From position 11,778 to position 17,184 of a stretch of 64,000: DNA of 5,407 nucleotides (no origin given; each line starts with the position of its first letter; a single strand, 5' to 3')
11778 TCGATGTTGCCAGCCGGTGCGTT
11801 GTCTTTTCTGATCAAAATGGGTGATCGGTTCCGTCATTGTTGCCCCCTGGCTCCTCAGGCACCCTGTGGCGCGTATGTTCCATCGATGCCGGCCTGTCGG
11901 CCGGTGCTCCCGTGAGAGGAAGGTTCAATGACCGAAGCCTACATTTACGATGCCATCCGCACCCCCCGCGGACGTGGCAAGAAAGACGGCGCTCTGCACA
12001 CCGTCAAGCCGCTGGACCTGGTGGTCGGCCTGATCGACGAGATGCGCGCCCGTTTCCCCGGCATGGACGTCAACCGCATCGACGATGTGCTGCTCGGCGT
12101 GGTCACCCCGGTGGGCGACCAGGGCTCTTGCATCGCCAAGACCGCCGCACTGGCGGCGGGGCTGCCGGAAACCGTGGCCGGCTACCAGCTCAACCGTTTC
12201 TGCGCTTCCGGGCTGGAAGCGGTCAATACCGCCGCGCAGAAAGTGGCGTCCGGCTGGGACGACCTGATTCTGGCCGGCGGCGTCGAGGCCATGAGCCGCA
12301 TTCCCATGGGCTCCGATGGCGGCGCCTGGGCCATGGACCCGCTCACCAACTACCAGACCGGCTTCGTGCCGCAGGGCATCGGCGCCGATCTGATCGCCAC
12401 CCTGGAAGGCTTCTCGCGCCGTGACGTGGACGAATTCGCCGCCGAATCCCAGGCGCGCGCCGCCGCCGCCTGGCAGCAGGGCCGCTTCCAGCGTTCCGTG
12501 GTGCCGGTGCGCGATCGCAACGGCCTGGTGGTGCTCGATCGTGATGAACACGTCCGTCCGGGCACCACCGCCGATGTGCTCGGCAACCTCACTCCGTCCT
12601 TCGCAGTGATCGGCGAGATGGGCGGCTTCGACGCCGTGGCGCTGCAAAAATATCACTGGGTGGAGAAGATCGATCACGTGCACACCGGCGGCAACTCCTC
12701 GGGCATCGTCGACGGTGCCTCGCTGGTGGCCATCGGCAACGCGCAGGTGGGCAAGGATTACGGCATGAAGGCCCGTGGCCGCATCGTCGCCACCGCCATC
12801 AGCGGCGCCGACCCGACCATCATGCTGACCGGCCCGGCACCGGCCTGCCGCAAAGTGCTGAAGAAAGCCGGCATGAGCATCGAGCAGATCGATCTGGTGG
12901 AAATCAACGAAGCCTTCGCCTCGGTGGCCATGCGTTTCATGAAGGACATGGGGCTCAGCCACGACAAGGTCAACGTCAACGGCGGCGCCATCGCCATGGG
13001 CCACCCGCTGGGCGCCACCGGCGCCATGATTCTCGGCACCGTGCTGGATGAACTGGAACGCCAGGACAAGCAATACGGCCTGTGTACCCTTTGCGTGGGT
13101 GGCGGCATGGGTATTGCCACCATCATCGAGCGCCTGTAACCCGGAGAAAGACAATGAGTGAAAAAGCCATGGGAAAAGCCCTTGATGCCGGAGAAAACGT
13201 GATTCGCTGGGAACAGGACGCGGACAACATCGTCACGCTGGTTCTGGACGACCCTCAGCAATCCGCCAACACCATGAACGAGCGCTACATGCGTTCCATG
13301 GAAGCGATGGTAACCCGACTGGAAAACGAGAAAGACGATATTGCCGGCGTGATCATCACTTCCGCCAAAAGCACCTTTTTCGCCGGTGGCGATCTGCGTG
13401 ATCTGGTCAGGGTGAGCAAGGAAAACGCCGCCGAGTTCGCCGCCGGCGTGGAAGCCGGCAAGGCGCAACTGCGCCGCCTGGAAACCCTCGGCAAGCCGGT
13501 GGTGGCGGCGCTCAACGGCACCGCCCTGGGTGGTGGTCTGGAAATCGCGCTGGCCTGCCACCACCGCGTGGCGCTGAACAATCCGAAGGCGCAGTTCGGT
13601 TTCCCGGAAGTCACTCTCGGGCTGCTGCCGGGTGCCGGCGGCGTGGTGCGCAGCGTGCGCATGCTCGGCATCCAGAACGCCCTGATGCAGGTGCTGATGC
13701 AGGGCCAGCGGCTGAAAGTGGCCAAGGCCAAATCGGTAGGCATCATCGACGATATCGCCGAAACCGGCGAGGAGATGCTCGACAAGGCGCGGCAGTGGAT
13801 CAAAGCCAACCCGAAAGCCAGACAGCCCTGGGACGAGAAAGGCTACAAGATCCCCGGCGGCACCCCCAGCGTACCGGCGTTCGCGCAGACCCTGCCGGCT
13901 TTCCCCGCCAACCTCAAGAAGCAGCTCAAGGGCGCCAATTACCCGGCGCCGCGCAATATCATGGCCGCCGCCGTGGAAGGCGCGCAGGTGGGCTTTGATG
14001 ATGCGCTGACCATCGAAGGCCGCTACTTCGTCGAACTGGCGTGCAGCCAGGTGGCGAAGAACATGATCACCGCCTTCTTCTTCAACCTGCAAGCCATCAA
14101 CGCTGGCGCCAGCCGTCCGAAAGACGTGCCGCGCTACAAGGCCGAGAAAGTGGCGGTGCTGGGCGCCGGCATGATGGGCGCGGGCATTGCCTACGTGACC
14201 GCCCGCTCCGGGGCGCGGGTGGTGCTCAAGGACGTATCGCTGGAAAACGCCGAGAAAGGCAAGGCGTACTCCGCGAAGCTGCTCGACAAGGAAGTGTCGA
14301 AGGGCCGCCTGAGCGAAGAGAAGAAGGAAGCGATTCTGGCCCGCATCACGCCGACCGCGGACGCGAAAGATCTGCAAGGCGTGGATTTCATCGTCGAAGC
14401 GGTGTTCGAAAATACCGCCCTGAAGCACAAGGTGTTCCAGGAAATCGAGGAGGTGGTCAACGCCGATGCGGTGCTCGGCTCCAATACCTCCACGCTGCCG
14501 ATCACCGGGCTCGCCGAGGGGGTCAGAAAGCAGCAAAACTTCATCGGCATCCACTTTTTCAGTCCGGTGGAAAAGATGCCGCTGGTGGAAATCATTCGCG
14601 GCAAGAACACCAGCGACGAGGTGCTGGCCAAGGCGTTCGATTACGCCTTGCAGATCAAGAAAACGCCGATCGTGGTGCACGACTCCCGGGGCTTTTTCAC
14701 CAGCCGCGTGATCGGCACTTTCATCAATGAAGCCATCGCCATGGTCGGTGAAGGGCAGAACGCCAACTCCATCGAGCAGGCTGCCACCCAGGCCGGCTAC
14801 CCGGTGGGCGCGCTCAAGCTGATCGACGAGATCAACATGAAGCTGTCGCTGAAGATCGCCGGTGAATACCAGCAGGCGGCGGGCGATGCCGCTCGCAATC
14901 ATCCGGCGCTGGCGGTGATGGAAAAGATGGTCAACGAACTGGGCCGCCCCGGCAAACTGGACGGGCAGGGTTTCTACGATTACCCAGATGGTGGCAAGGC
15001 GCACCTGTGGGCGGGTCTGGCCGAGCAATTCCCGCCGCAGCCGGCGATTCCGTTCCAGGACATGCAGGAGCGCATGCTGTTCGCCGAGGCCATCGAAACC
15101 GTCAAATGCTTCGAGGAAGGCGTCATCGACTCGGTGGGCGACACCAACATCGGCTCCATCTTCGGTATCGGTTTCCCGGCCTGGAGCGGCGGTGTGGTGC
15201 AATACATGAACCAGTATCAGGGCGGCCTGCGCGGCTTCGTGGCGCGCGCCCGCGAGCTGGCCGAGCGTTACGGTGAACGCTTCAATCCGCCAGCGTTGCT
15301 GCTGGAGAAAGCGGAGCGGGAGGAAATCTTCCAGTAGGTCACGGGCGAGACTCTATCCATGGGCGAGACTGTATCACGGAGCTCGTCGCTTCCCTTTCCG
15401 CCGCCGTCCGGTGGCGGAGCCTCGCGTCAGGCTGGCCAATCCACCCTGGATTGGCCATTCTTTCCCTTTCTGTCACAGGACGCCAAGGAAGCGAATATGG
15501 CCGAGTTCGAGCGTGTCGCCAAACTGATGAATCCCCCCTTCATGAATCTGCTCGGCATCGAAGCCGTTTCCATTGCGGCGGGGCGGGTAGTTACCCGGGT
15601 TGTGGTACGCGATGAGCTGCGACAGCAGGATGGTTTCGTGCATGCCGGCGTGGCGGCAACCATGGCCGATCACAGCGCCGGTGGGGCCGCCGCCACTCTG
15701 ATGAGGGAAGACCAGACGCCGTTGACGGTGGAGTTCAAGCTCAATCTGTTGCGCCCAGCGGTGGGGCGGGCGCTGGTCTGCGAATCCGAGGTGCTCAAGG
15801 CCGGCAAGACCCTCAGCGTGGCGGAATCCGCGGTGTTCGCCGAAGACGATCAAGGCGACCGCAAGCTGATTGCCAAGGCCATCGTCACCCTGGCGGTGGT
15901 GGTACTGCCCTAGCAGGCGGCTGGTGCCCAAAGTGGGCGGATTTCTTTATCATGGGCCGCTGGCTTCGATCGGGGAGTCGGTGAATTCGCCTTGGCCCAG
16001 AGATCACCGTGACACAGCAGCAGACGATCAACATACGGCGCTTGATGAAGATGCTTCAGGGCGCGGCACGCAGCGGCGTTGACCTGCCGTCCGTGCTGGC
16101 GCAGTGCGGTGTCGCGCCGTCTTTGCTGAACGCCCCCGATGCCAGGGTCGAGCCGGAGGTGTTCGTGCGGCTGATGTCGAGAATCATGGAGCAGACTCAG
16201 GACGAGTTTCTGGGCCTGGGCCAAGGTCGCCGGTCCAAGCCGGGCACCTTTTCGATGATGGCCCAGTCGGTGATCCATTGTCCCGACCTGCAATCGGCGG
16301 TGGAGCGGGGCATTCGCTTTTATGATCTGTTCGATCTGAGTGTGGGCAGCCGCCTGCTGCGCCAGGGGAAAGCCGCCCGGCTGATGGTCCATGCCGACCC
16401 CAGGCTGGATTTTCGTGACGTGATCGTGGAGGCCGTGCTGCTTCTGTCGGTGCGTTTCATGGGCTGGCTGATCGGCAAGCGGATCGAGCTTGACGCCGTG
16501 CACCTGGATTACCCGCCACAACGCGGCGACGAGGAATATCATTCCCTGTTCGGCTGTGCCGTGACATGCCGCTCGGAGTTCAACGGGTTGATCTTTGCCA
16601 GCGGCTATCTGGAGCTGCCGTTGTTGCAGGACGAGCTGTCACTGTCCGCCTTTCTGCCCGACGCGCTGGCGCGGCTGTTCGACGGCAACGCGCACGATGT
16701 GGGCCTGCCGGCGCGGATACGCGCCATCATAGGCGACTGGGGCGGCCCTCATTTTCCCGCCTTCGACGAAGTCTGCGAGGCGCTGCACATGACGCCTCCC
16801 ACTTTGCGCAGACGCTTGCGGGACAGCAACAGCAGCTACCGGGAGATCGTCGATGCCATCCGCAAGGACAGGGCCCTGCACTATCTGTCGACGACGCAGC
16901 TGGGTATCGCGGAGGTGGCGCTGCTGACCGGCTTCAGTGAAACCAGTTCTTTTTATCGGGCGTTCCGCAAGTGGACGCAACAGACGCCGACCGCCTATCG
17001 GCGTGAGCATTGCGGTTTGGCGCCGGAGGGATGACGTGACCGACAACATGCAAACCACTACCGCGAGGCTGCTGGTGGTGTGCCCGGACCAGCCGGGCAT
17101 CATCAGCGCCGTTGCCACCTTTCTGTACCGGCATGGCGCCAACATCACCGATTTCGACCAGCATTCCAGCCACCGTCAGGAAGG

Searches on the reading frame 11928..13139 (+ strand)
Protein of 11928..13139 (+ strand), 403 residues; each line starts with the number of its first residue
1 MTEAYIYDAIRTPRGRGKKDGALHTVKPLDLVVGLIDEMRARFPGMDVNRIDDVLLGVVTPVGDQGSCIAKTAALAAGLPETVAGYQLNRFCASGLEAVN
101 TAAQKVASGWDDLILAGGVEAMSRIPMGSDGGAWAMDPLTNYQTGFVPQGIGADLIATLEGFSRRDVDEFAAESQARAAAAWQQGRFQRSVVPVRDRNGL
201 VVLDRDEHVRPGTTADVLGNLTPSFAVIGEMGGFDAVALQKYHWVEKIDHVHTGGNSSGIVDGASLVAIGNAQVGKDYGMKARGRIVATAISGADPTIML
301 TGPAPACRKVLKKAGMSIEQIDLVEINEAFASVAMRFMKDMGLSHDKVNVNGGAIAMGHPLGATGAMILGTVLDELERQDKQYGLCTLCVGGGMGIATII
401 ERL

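Call 15: search_protein_families(library=pfam, proteins=[window:11928-13139:+])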
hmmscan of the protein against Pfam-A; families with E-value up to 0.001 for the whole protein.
window:11928-13139:+ (403 aa): 4 families
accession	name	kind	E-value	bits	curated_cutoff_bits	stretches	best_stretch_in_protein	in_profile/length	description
PF02803.24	Thiolase_C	-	7.4e-46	155.2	27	1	281-402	2-123/123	Thiolase, C-terminal domain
PF00108.29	Thiolase_N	-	2.8e-45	155.1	26.4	1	5-229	2-237/260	Thiolase, N-terminal domain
PF22691.2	Thiolase_C_1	-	2e-05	24.8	28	0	295-344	12-61/144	Thiolase C-terminal domain-like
PF00109.32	ketoacyl-synt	-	0.00012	22.3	20.8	1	92-123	174-205/252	Beta-ketoacyl synthase, N-terminal domain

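Call 36: list_cluster_members(proteins=[window:11928-13136:+, window:6143-7540:+, window:2574-3638:-, window:10903-11712:-])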
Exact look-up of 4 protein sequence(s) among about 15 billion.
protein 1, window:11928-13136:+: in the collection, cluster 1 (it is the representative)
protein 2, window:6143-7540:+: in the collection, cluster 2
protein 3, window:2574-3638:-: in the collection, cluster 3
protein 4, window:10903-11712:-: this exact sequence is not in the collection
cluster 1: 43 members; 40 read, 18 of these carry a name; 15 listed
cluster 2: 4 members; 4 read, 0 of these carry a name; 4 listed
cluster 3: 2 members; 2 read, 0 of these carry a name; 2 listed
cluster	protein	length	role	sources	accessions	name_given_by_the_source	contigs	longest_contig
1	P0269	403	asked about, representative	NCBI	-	-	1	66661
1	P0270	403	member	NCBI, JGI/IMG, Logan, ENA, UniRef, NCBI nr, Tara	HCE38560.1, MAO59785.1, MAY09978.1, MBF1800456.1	acetyl-CoA C-acetyltransferase [Alloalcanivorax profundimaris] | acetyl-CoA C-acetyltransferase | acetyl-CoA C-acetyltransferase n=1 Tax=Alloalcanivorax profundimaris TaxID=2735259 ...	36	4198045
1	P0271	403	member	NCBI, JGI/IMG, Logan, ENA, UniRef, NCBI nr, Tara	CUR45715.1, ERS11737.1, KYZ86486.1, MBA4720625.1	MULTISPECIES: acetyl-CoA C-acetyltransferase [Alloalcanivorax] | acetyl-CoA C-acetyltransferase | Acetyl CoA acetyltransferase n=1 Tax=Alloalcanivorax balearicus MACL04 TaxID=1177182 ...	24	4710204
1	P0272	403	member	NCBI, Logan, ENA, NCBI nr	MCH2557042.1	MAG: acetyl-CoA C-acetyltransferase [Alcanivorax sp.] | acetyl-CoA C-acetyltransferase [Alcanivorax sp.]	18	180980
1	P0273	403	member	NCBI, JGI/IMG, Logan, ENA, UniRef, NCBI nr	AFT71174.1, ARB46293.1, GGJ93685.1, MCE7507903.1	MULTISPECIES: acetyl-CoA C-acetyltransferase [Alloalcanivorax] | Acetyl CoA acetyltransferase n=2 Tax=Alloalcanivorax TaxID=3020832 RepID=K0CC85_ALCDB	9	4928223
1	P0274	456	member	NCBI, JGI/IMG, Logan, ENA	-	acetyl-CoA C-acetyltransferase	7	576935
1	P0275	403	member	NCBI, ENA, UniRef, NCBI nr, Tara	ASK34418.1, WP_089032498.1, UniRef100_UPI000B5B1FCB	acetyl-CoA C-acetyltransferase [Alloalcanivorax mobilis] | acetyl-CoA C-acetyltransferase n=1 Tax=Alloalcanivorax mobilis TaxID=2019569 ... | strand:+ start:2349 stop:3560 length:1212 start_codon:yes stop_codon:yes ...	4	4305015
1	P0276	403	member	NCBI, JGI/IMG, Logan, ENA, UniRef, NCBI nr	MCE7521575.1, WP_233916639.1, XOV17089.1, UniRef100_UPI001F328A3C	acetyl-CoA C-acetyltransferase [Alloalcanivorax xenomutans] | acetyl-CoA C-acetyltransferase n=1 Tax=Alloalcanivorax xenomutans TaxID=1094342 ...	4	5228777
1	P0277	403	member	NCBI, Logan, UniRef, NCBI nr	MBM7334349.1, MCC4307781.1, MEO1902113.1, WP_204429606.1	MAG: acetyl-CoA C-acetyltransferase [Alcanivorax sp.] | Acetyl-CoA C-acetyltransferase n=1 Tax=Alloalcanivorax marinus TaxID=1177169 ... | acetyl-CoA C-acetyltransferase [Alloalcanivorax marinus]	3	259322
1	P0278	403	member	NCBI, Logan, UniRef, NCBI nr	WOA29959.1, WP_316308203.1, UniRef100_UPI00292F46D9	acetyl-CoA C-acetyltransferase [Alloalcanivorax xenomutans] | acetyl-CoA C-acetyltransferase n=1 Tax=Alloalcanivorax xenomutans TaxID=1094342 ...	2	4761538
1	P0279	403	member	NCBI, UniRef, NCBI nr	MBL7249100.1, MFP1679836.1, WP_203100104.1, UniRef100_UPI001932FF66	acetyl-CoA C-acetyltransferase [Alloalcanivorax sp. C16-2] | acetyl-CoA C-acetyltransferase n=1 Tax=Alloalcanivorax TaxID=3020832 RepID=UPI001932FF66 | acetyl-CoA C-acetyltransferase [Alloalcanivorax marinus]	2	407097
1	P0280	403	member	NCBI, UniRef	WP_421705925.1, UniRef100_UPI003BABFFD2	acetyl-CoA C-acetyltransferase [Alloalcanivorax xenomutans] | acetyl-CoA C-acetyltransferase n=1 Tax=Alloalcanivorax xenomutans TaxID=1094342 ...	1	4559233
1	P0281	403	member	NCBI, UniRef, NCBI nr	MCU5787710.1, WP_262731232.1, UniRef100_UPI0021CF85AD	acetyl-CoA C-acetyltransferase [Alloalcanivorax marinus] | acetyl-CoA C-acetyltransferase n=1 Tax=Alloalcanivorax marinus TaxID=1177169 ...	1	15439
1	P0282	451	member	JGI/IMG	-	acetyl-CoA C-acetyltransferase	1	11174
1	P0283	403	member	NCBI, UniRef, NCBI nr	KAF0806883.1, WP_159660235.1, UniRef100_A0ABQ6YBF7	acetyl CoA acetyltransferase [Alcanivorax xiamenensis] | Acetyl CoA acetyltransferase n=1 Tax=Alcanivorax xiamenensis TaxID=1177156 ... | acetyl-CoA C-acetyltransferase [Alcanivorax xiamenensis]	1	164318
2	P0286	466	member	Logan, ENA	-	-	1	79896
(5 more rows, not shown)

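Call 38: find_encoding_contigs(protein=P0286, flank=10000, max_places=2)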
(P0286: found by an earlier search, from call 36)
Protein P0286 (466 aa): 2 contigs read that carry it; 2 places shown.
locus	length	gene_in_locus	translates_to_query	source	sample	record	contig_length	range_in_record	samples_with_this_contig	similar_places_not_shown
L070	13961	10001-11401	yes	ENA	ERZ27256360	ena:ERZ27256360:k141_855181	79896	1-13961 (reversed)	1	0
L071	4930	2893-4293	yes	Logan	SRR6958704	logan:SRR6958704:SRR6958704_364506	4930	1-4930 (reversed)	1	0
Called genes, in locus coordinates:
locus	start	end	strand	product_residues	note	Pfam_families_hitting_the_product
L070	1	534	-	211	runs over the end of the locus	PF00578:AhpC-TSA, PF08534:Redoxin, PF10417:1-cysPrx_C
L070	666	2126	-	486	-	PF11815:DUF3336, PF01734:Patatin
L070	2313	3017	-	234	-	PF04402:SIMPL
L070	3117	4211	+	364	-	PF01883:FeS_assembly_P, PF00142:Fer4_NifH (weak), PF01656:CbiA, PF07015:VirC1 (faint), PF09140:MipZ, PF10609:ParA, PF13614:AAA_31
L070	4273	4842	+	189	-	PF22769:DCD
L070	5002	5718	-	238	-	PF11306:DUF3108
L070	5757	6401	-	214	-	PF00551:Formyl_trans_N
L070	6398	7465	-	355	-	PF00586:AIRS, PF02769:AIRS_C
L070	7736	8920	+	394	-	PF09839:DUF2066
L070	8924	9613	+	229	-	PF00308:Bac_DnaA (faint), PF22688:Hda_lid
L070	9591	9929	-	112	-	-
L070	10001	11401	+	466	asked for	PF00890:FAD_binding_2 (weak), PF01134:GIDA (faint), PF03486:HI0933_like (faint), PF07992:Pyr_redox_2, PF12831:FAD_oxidored, PF13450:NAD_binding_8 (weak), PF00070:Pyr_redox, PF02852:Pyr_redox_dim, +1 more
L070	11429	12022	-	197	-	PF01713:Smr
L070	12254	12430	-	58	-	-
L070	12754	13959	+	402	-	?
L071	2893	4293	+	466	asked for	PF00890:FAD_binding_2 (weak), PF01134:GIDA (faint), PF03486:HI0933_like (faint), PF07992:Pyr_redox_2, PF12831:FAD_oxidored, PF13450:NAD_binding_8 (weak), PF00070:Pyr_redox, PF02852:Pyr_redox_dim, +1 more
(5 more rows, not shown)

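Call 75: find_encoding_contigs(protein=P0273, flank=7000, max_places=1)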
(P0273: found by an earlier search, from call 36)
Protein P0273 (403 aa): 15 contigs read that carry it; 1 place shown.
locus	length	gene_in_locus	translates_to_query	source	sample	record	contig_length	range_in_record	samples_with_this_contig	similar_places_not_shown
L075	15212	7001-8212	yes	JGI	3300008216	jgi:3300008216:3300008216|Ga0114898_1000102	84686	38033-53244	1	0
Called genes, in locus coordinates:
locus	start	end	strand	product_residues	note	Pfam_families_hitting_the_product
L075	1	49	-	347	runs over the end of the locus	PF00586:AIRS, PF02769:AIRS_C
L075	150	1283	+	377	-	PF09839:DUF2066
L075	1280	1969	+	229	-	PF00308:Bac_DnaA (faint), PF22688:Hda_lid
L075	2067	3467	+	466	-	PF00890:FAD_binding_2, PF01134:GIDA (faint), PF01266:DAO (faint), PF07992:Pyr_redox_2, PF12831:FAD_oxidored, PF13450:NAD_binding_8, PF00070:Pyr_redox, PF02852:Pyr_redox_dim, +3 more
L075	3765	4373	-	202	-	PF01713:Smr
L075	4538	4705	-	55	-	-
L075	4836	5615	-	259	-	PF13409:GST_N_2, PF13417:GST_N_3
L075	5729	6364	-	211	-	PF00081:Sod_Fe_N, PF02777:Sod_Fe_C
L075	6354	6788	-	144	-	PF10952:DUF2753 (weak)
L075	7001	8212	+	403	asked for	PF00108:Thiolase_N, PF02803:Thiolase_C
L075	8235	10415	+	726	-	PF00378:ECH_1, PF16113:ECH_2, PF02737:3HCDH_N, PF00725:3HCDH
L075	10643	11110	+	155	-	PF00210:Ferritin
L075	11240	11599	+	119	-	PF11776:RcnB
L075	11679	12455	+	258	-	PF00440:TetR_N (weak)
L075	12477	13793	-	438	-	PF00753:Lactamase_B, PF14863:Alkyl_sulf_dimr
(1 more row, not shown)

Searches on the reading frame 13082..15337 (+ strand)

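Call 15: search_protein_families(library=pfam, proteins=[window:13082-15337:+])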
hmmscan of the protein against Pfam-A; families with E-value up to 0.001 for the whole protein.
window:13082-15337:+ (751 aa): 4 families
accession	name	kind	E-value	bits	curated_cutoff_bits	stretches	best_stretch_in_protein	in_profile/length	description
PF02737.24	3HCDH_N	-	1.7e-63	214.3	22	1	356-534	1-179/180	3-hydroxyacyl-CoA dehydrogenase, NAD binding domain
PF00378.25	ECH_1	-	7.8e-33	114.3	27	1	48-241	4-188/251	Enoyl-CoA hydratase/isomerase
PF16113.10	ECH_2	-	4.6e-21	76.1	27.2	1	53-228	4-174/335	Enoyl-CoA hydratase/isomerase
PF00725.27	3HCDH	-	1.1e-19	71.2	22.1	1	537-634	1-97/97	3-hydroxyacyl-CoA dehydrogenase, C-terminal domain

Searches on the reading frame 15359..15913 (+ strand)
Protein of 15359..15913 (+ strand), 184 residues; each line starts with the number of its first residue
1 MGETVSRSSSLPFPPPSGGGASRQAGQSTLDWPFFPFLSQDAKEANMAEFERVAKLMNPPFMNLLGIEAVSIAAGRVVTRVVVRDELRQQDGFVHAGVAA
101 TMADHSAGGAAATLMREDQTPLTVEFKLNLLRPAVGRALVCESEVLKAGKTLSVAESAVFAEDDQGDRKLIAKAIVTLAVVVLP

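Call 15: search_protein_families(library=pfam, proteins=[window:15359-15913:+])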
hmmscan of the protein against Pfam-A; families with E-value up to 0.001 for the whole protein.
window:15359-15913:+ (184 aa): 2 families
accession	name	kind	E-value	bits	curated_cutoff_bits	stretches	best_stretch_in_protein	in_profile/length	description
PF03061.28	4HBT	-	9.7e-13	48.7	20.6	1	92-165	2-76/79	Thioesterase superfamily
PF13622.12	4HBT_3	-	0.00061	20.4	24.3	1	90-178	8-82/83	Acyl-CoA thioesterase N-terminal domain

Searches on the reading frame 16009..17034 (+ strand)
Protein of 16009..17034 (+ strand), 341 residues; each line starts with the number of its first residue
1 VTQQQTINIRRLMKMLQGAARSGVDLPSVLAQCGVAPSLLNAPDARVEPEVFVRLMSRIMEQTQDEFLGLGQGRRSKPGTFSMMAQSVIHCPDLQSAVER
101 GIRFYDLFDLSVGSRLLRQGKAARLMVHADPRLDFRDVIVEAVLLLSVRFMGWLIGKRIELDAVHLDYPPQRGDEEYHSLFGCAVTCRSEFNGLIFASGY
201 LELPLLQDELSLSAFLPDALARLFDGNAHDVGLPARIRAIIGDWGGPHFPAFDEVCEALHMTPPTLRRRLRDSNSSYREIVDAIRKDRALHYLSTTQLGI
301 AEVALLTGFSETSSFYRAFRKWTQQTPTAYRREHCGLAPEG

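Call 51: search_protein_families(library=pfam, proteins=[window:16009-17034:+], max_evalue=0.00001)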
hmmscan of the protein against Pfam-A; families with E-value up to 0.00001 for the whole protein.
window:16009-17034:+ (341 aa): 3 families
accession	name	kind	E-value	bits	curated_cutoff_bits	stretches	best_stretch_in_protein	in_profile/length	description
PF12625.12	Arabinose_bd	-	1.1e-43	150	27.6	1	23-205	1-185/185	Arabinose-binding domain of AraC transcription regulator, N-term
PF12833.13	HTH_18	-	2.9e-19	69.6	33.6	1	256-332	2-79/80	Helix-turn-helix domain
PF00165.29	HTH_AraC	-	1.6e-07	31.7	26.6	1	295-332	6-42/42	Bacterial regulatory helix-turn-helix proteins, AraC family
